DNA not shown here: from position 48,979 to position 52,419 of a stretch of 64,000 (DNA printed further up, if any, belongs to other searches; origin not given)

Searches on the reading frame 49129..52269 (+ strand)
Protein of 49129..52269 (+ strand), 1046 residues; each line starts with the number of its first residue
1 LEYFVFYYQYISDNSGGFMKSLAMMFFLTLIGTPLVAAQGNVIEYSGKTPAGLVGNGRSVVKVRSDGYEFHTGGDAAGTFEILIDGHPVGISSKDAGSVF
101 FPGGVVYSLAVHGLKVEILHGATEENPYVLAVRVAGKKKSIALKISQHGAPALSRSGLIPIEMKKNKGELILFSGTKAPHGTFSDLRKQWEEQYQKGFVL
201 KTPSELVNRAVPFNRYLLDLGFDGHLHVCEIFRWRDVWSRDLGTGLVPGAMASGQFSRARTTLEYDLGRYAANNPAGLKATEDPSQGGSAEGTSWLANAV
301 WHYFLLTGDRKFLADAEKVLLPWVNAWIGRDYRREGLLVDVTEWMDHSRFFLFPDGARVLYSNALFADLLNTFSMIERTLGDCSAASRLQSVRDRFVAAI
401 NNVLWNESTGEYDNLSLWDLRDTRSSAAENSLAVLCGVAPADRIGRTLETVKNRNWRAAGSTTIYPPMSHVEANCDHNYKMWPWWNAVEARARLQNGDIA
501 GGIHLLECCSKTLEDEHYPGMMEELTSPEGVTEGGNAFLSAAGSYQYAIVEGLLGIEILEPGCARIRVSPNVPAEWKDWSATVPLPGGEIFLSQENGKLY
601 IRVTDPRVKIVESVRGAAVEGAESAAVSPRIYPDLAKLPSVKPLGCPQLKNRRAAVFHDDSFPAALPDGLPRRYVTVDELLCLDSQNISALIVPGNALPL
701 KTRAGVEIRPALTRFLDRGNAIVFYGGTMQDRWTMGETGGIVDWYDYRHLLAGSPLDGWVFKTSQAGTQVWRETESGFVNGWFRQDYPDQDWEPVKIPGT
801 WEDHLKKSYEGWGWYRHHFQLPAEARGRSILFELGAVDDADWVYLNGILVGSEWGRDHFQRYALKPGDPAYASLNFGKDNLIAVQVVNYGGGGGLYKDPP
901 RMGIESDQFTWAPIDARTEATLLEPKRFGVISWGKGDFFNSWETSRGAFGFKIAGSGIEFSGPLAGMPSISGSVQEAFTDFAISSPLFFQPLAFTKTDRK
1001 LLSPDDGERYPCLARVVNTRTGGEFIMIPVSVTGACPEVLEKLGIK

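Call 18: search_protein_families(library=pfam, proteins=[window:49129-52269:+], max_evalue=0.01)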
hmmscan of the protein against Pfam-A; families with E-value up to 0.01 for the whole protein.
window:49129-52269:+ (1046 aa): 4 families
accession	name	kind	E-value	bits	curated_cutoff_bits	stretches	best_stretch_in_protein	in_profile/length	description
PF22422.2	MGH1-like_GH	-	2.8e-07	30.9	27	0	371-535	184-350/356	Mannosylglycerate hydrolase MGH1-like glycoside hydrolase domain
PF02837.24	Glyco_hydro_2_N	-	0.00032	21.1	28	1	791-892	45-139/169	Glycosyl hydrolases family 2, sugar binding domain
PF17389.8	Bac_rhamnosid6H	-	0.001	18.9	24.5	1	289-444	96-242/339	Bacterial alpha-L-rhamnosidase 6 hairpin glycosidase domain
PF22124.2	Glyco_hydro_95_cat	-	0.0048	16.3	27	1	281-502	156-366/408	Glycosyl hydrolase family 95 catalytic domain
